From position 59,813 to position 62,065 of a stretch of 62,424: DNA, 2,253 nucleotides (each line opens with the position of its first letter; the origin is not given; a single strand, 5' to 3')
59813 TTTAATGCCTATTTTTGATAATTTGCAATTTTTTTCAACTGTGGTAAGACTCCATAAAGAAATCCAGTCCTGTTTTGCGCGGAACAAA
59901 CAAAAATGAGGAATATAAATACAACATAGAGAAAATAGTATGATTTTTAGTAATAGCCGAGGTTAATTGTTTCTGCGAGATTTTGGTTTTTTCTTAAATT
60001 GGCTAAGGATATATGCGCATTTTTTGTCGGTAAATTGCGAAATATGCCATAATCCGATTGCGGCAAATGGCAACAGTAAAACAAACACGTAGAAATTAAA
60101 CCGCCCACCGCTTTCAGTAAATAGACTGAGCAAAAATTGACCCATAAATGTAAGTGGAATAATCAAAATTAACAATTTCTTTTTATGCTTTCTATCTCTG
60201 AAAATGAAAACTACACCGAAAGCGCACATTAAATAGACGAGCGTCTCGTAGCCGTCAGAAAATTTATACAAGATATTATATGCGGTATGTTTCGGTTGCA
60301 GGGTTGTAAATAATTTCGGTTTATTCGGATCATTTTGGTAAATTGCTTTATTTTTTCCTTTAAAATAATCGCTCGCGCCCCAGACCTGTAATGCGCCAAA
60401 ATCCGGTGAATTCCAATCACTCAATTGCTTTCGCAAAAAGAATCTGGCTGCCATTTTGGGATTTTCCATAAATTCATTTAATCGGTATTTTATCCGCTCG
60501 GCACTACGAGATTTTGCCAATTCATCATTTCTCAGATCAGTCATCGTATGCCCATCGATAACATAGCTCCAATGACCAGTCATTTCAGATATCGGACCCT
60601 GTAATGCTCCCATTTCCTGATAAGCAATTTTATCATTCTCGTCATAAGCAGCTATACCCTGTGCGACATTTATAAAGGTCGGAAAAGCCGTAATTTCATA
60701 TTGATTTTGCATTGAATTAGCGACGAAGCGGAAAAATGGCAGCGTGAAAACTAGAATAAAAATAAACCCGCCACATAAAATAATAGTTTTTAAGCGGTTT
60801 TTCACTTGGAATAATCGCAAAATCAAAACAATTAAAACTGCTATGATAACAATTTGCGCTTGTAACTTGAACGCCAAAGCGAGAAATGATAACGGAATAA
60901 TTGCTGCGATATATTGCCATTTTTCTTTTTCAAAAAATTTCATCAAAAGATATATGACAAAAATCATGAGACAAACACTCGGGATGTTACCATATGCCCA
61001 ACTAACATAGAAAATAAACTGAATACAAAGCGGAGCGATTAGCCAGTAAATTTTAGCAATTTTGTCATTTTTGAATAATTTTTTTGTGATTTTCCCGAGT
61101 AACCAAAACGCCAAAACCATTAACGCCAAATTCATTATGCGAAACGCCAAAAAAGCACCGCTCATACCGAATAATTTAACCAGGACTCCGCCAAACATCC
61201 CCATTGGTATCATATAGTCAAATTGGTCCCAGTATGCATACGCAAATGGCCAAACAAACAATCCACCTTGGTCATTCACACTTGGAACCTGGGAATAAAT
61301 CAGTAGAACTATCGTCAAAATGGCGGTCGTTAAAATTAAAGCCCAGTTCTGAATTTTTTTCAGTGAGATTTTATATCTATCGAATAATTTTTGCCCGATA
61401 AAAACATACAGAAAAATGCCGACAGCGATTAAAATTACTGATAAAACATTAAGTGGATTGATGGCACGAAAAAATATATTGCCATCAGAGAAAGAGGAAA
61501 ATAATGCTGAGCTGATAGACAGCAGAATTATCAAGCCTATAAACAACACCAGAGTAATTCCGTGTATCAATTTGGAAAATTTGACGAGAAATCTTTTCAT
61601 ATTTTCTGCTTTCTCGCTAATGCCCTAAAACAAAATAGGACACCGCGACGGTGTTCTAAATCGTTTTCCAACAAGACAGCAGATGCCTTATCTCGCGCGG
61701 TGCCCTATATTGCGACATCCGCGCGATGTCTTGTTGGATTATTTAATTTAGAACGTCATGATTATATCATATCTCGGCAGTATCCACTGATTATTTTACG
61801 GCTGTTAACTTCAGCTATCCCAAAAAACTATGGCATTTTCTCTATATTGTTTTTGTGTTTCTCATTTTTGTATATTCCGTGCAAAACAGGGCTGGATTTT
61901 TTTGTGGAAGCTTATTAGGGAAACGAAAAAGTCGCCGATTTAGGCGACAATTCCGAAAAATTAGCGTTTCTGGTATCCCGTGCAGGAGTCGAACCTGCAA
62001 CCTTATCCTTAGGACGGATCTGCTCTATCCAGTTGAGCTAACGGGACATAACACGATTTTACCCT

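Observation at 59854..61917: AT-rich single-gene cassette bounded by ~80-bp imperfect inverted repeats, wedged between tRNA genes and next to a GtrB-like gene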

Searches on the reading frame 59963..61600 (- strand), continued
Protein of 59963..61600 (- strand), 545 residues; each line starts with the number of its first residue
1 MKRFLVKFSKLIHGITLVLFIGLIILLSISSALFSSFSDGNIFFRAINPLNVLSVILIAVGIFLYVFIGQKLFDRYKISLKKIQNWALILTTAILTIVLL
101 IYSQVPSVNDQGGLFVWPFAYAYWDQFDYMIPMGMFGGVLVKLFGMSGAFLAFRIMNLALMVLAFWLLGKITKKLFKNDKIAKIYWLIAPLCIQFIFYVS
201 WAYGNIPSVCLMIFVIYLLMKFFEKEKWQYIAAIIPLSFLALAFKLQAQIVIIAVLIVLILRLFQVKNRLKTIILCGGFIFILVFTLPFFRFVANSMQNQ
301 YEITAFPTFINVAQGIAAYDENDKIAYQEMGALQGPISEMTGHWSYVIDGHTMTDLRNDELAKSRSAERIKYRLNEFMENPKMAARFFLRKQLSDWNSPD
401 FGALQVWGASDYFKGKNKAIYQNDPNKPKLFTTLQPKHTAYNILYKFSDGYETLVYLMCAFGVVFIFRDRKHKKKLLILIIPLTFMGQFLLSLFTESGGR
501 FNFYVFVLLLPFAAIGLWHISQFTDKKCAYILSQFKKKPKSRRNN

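Call 87: fold_search(model_id=the predicted structure, library=pdb)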
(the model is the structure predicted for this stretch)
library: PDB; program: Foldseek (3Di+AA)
matches with E <= 10: 347; with E <= 0.001: 1
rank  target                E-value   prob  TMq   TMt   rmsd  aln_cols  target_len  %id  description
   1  7e9s_A                9.4e-04  1.00  0.36  0.24  18.3       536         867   12  Archaeal oligosaccharyltransferase AglB from Archaeoglobus fulgidus in complex with an inhibitory peptide and a dolich (released 2021-09-08)
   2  8b6l_I                1.4e-03  1.00  0.38  0.31  14.4       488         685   11  Subtomogram average of the human Sec61-TRAP-OSTA-translocon (released 2022-12-07)
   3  5f15                  1.7e-03  1.00  0.30  0.30  18.3       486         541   10  Crystal Structure of ArnT from Cupriavidus metallidurans bound to Undecaprenyl phosphate (released 2016-02-17)
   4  3wak                  2.2e-03  1.00  0.35  0.24  17.9       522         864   10  Crystal structure of the Archaeoglobus fulgidus oligosaccharyltransferase (O29867_ARCFU) in the apo form (released 2013-10-30)
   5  6s7t_A                2.9e-03  1.00  0.40  0.32  16.1       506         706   11  Cryo-EM structure of human oligosaccharyltransferase complex OST-B (released 2019-12-18)
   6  9n9j_I                7.9e-03  1.00  0.37  0.30  15.5       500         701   13  Structure of a GRP94 folding intermediate engaged with a CCDC134- and FKBP11-bound secretory translocon (released 2025-11-19)
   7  8agc_A                8.2e-03  1.00  0.39  0.32  15.3       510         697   10  Structure of yeast oligosaccharylransferase complex with lipid-linked oligosaccharide and non-acceptor peptide bound (released 2022-12-07)
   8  5gmy_A                1.9e-02  1.00  0.35  0.24  17.2       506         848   11  Crystal structure of the Archaeoglobus fulgidus oligosaccharyltransferase (O29867_ARCFU) tethered with an acceptor pep (released 2017-02-01)
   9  6s7o_A                2.2e-02  1.00  0.39  0.33  15.7       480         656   11  Cryo-EM structure of human oligosaccharyltransferase complex OST-A (released 2019-12-18)
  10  6ftg_5                2.6e-02  1.00  0.39  0.34  17.9       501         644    9  Subtomogram average of OST-containing ribosome-translocon complexes from canine rough microsomal membranes (released 2018-03-21)
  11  8pn9_A                2.9e-02  1.00  0.37  0.31  16.0       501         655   11  Structure of human oligosaccharyltransferase OST-A complex bound to NGI-1 (released 2024-05-08)
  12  9i5k_A                3.2e-02  0.99  0.32  0.35  17.4       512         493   12  Structure of the Chaetomium thermophilum Pmt4 homodimer (C2 symmetry) (released 2025-12-24)
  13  8zxk_B                3.9e-02  0.28  0.13  0.14  25.5       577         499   13  Cryo-EM structure of trimethylamine transporter TmaT binding with TMA (released 2024-11-06)
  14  6x0o                  5.4e-02  0.93  0.27  0.16  17.5       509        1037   12  Single-Particle Cryo-EM Structure of Arabinosyltransferase EmbB from Mycobacterium smegmatis (released 2020-06-10)
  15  8zxk_C                5.6e-02  0.28  0.14  0.15  23.4       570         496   12  Cryo-EM structure of trimethylamine transporter TmaT binding with TMA (released 2024-11-06)
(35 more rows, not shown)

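Call 102: find_encoding_contigs(protein=P0133, flank=6000, max_places=3)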
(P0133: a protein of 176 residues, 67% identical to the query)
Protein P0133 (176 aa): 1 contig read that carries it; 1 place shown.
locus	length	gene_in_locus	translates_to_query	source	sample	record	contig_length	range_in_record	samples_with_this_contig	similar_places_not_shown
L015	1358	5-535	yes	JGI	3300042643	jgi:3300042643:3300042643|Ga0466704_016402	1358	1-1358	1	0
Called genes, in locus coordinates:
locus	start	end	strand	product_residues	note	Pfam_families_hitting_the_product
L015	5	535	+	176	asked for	-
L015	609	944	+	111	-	-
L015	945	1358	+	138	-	?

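Call 103: find_encoding_contigs(protein=P0132, flank=6000, max_places=3)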
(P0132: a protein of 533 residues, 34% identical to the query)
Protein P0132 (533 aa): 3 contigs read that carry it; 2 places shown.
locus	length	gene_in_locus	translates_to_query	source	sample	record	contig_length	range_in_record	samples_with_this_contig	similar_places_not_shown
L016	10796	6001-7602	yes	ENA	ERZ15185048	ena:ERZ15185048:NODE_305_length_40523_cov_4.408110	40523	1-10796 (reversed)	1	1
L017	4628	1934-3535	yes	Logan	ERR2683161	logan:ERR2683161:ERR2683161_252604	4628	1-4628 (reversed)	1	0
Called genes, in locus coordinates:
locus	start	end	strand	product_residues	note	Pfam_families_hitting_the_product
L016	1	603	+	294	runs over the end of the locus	PF00483:NTP_transferase, PF12804:NTP_transf_3 (weak)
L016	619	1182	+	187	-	PF00908:dTDP_sugar_isom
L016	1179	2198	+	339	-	PF01073:3Beta_HSD, PF01370:Epimerase, PF02719:Polysacc_synt_2, PF04321:RmlD_sub_bind, PF07993:NAD_binding_4, PF16363:GDP_Man_Dehyd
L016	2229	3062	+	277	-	PF01370:Epimerase, PF04321:RmlD_sub_bind, PF07993:NAD_binding_4, PF16363:GDP_Man_Dehyd, PF01073:3Beta_HSD, PF02719:Polysacc_synt_2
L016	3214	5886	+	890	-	PF07021:MetW, PF13489:Methyltransf_23, PF13847:Methyltransf_31 (faint), PF08241:Methyltransf_11, PF08242:Methyltransf_12 (weak), PF13649:Methyltransf_25 (weak), PF01755:Glyco_transf_25 (faint)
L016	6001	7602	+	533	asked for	-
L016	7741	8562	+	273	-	PF05598:DUF772, PF09913:DUF2142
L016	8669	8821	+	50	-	PF12161:HsdM_N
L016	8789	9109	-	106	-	-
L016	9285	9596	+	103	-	PF02384:N6_Mtase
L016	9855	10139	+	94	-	PF02384:N6_Mtase (weak)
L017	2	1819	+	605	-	?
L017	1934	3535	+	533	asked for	-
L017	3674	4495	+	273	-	PF05598:DUF772, PF09913:DUF2142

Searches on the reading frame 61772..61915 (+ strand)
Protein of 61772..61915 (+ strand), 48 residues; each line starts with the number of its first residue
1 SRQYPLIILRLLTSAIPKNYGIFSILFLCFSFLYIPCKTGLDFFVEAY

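Call 76: find_homologous_proteins(query=A4, max_evalue=10)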
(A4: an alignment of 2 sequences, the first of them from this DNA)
Query A4 (2 sequences): 5 candidates shared short words with the query, none scored E <= 10.
